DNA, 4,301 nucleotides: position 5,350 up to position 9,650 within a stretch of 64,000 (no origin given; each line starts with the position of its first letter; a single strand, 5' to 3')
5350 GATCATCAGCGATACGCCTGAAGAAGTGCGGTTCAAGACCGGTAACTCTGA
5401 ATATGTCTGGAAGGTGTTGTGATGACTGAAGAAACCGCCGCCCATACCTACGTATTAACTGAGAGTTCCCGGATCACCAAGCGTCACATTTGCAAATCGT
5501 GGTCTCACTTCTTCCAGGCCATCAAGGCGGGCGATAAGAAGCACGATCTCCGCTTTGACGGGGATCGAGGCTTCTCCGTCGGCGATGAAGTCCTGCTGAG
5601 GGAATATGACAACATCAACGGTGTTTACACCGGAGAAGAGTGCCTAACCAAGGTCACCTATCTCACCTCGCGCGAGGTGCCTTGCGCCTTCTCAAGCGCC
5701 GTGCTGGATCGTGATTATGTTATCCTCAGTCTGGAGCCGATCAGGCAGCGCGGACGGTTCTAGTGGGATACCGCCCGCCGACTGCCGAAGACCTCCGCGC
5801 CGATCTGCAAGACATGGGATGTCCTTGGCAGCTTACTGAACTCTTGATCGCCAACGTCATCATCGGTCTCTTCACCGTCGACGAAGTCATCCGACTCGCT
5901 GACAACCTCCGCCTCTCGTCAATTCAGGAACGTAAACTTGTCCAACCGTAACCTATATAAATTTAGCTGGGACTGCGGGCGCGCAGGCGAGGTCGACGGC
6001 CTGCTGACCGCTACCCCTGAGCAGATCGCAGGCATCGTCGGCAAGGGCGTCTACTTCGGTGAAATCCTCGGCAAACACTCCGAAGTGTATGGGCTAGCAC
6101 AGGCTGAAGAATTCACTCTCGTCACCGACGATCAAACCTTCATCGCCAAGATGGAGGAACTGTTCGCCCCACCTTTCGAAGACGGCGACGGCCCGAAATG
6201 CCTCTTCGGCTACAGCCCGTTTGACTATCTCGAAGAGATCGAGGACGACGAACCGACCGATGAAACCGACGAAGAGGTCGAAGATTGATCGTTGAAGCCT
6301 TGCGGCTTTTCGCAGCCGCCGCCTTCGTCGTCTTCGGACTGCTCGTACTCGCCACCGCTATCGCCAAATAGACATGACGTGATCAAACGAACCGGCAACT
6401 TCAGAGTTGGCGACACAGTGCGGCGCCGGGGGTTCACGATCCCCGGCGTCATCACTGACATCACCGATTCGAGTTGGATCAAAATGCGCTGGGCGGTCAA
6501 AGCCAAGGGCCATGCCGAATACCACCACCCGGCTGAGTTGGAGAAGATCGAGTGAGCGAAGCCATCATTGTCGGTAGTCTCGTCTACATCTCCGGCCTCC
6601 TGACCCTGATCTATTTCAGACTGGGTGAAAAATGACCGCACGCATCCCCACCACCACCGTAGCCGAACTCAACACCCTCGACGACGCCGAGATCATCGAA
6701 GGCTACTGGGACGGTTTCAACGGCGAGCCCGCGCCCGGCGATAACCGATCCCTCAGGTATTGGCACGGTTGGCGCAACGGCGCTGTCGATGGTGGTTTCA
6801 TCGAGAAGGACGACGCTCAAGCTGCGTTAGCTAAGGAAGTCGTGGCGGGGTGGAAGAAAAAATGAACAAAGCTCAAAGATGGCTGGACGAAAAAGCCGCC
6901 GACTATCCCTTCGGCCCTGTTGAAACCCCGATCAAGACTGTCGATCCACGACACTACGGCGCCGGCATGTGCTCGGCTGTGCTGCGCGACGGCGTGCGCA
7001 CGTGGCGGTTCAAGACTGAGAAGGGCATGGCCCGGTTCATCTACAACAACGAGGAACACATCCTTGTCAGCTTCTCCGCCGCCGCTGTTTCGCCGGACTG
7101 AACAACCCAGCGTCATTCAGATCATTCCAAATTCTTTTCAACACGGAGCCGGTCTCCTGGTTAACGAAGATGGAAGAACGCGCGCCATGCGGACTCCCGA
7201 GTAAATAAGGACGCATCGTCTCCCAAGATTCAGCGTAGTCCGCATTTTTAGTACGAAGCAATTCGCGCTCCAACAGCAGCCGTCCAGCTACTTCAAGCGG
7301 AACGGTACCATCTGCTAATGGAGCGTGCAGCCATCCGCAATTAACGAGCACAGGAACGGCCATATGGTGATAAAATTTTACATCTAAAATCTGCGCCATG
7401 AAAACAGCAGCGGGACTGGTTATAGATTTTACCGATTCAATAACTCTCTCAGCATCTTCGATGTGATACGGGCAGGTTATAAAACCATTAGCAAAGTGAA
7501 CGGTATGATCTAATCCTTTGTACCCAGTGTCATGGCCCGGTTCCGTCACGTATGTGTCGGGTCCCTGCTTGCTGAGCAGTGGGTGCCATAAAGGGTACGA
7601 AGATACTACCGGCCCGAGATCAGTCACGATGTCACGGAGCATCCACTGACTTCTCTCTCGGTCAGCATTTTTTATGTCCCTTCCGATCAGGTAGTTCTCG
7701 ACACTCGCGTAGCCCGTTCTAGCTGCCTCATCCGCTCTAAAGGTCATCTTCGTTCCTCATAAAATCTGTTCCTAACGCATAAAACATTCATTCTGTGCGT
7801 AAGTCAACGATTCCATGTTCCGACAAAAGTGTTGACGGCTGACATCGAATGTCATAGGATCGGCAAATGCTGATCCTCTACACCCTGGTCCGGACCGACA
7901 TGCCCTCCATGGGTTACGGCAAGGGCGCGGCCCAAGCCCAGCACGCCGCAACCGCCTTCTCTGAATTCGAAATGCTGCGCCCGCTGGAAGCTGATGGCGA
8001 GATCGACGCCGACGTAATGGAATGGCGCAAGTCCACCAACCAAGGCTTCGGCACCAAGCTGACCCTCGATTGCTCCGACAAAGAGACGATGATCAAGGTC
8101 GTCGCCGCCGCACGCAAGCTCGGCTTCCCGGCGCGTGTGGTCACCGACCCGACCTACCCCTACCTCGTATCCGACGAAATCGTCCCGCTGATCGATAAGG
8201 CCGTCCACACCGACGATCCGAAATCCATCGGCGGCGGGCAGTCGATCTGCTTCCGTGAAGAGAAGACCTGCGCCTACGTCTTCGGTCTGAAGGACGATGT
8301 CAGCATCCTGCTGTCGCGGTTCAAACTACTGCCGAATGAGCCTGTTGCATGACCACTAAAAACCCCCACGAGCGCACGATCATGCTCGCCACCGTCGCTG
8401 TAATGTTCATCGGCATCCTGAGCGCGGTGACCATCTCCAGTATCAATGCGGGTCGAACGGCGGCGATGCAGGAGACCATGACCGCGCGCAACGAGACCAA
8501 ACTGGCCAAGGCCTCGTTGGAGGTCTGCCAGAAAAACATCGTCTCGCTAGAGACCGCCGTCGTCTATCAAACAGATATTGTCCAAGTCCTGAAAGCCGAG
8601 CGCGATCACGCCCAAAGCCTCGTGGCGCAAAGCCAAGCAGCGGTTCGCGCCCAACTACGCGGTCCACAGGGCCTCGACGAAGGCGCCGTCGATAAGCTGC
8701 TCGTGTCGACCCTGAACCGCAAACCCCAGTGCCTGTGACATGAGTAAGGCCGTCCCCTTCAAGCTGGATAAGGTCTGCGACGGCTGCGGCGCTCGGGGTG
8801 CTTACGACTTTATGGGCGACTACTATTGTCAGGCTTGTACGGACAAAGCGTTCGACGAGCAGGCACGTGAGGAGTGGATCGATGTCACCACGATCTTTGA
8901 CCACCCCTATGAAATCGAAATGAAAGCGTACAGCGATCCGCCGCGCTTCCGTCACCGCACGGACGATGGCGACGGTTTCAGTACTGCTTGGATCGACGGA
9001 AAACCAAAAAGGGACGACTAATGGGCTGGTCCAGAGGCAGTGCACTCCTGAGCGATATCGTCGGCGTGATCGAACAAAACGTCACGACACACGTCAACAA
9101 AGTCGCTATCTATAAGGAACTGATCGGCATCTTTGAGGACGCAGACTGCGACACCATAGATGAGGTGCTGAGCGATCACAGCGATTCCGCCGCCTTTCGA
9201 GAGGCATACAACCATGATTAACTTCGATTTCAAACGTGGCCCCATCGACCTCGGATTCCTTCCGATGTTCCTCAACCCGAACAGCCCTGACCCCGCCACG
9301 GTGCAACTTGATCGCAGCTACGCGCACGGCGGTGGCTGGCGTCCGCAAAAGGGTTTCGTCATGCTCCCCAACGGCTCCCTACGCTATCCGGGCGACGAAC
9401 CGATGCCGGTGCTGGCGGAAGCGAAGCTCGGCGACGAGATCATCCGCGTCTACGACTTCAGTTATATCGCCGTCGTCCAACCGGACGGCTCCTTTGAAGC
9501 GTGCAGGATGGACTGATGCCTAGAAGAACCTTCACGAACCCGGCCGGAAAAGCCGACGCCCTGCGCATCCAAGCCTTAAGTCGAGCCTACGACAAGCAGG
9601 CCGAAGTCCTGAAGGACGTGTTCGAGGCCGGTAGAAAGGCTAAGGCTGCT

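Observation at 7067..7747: Low-GC, reverse-oriented 226-aa gene inside the early block (moron)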

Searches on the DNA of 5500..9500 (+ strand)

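Call 8: search_dna_similar(query=window:5500-9500:+, collection=phages, mode=near)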
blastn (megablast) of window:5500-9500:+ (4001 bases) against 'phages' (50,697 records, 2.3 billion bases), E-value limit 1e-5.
No match.

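Call 77: search_dna_similar(query=L139:9004-9852:+, collection=plasmids, mode=near, rows=spread, max_rows=25)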
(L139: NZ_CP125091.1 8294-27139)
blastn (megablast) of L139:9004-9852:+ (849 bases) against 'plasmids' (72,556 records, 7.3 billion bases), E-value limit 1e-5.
Records with a match: 106; places in all: 107; records where one place covers at least 80% of the query: 106.
Best place of each record, by identity: >=99% 106.
By first word of the organism name: Klebsiella 47; Enterobacter 29; Citrobacter 13; Serratia 6; Escherichia 6; Raoultella 2; Leclercia 1; Morganella 1; Apirhabdus 1.
By predicted mobility (MOB-suite, as given by PLSDB): conjugative 91; non-mobilizable 11; mobilizable 4.
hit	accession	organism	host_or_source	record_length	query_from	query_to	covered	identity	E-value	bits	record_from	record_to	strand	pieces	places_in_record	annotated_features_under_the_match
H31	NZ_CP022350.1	Klebsiella michiganensis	Homo sapiens,feces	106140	1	849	100%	100.0%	0e+0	1568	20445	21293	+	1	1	hypothetical protein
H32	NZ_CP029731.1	Citrobacter sp. CRE-46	-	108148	1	849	100%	100.0%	0e+0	1568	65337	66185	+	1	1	hypothetical protein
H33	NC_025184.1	Klebsiella pneumoniae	-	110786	1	849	100%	100.0%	0e+0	1568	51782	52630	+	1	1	hypothetical protein (x2)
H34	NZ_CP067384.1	Klebsiella grimontii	Homo sapiens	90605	1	849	100%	100.0%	0e+0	1568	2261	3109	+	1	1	hypothetical protein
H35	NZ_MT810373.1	Klebsiella pneumoniae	-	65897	1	849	100%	100.0%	0e+0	1568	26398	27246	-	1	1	hypothetical protein (x2)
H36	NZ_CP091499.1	Enterobacter cloacae complex sp. ECL404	cell culture,Drainage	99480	1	849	100%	100.0%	0e+0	1568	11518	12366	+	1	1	hypothetical protein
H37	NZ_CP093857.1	Klebsiella pneumoniae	Homo sapiens,ear swab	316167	1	849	100%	100.0%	0e+0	1568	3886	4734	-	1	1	hypothetical protein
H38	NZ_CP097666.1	Klebsiella pneumoniae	Homo sapiens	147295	1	849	100%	100.0%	0e+0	1568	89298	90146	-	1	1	hypothetical protein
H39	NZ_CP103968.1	Enterobacter cloacae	Homo sapiens,sputum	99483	1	849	100%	100.0%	0e+0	1568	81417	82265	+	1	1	hypothetical protein (x2)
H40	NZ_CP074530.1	Klebsiella pneumoniae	Homo sapiens,blood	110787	1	849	100%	100.0%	0e+0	1568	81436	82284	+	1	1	hypothetical protein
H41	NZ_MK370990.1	Escherichia coli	-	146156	1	849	100%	100.0%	0e+0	1568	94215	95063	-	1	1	hypothetical protein (x2)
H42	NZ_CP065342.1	Klebsiella pneumoniae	pure culture,river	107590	1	849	100%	100.0%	0e+0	1568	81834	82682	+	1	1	hypothetical protein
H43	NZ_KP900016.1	Leclercia adecarboxylata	Homo sapiens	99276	1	849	100%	100.0%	0e+0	1568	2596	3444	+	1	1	hypothetical protein (x2)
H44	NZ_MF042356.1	Enterobacter cloacae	Homo sapiens,blood culture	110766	1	849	100%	100.0%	0e+0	1568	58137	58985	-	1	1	hypothetical protein (x2)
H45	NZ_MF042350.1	Klebsiella pneumoniae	Homo sapiens,aspiration bronchial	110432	1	849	100%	100.0%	0e+0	1568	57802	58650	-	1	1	hypothetical protein (x2)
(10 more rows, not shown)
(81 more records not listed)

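Call 78: get_annotated_region(hit=H33, flank=20000)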
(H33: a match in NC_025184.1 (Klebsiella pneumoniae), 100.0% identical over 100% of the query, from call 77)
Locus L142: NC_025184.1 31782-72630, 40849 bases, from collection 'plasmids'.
description: Klebsiella pneumoniae plasmid pRJF866, complete sequence
organism: Klebsiella pneumoniae (NCBI taxid 573)
taxonomy: Bacteria; Pseudomonadota; Gammaproteobacteria; Enterobacterales; Enterobacteriaceae; Klebsiella; Klebsiella pneumoniae
host: -; source: -; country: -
typing (MOB-suite, as given by PLSDB): conjugative; replicon IncFIB,IncFII,rep_cluster_2272; relaxase MOBF; mating-pair formation MPF_F
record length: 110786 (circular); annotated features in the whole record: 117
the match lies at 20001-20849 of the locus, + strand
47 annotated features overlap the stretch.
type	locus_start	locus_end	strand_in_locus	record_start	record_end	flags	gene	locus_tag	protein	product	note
CDS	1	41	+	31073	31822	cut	traF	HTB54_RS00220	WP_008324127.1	type-F conjugative transfer system pilin assembly protein TraF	-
CDS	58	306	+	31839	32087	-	traQ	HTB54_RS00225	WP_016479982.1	type-F conjugative transfer system pilin chaperone TraQ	-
CDS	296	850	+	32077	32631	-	trbB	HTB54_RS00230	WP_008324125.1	type-F conjugative transfer system pilin assembly thiol-disulfide isomerase TrbB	-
CDS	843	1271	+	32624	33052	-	-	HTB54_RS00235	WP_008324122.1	hypothetical protein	-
CDS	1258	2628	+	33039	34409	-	traH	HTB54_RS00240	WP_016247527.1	conjugal transfer pilus assembly protein TraH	-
CDS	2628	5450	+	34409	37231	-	traG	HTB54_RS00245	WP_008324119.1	conjugal transfer mating-pair stabilization protein TraG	-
CDS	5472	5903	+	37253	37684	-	-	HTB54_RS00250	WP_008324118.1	entry exclusion protein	-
CDS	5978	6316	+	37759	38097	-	-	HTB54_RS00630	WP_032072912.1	tetratricopeptide repeat protein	-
CDS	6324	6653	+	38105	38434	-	-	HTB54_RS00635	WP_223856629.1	hypothetical protein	-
CDS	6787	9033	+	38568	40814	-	traD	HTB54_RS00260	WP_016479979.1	type IV conjugative transfer system coupling protein TraD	-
CDS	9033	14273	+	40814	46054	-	traI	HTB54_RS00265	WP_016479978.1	conjugative transfer relaxase/helicase TraI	-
CDS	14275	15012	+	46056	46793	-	traX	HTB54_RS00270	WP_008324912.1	type-F conjugative transfer system pilin acetylase TraX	-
CDS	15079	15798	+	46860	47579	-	finO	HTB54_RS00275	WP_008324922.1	fertility inhibition protein FinO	-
CDS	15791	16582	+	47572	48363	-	-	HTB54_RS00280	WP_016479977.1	DsbA family protein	-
CDS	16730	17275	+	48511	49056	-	-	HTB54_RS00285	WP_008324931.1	phospholipase D family protein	-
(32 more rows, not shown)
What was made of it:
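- Tried and rejected: Leading-region anti-defence idea for the ICE and plasmid copies: rejected for IncFII plasmids, where the gene follows repA (call 78).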

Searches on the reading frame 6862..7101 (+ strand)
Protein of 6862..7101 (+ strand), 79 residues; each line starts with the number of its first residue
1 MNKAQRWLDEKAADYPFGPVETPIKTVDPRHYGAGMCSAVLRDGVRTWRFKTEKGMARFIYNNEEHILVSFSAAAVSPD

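Call 58: find_related_loci(query=window:6862-7101:+, collection=viral_contigs, flank=6000)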
Query window:6862-7101:+ (79 aa) in viral_contigs; peptide patterns used: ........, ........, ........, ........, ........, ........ (x = any residue, [..] = any of these).
20 stretches matched a pattern; 2 encode a relative of the query (tblastn E <= 1e-3); 2 distinct loci.
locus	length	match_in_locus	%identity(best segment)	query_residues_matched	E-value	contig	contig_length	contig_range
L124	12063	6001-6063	57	1-21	3e-5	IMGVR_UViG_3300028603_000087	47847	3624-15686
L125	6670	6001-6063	57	1-21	3e-5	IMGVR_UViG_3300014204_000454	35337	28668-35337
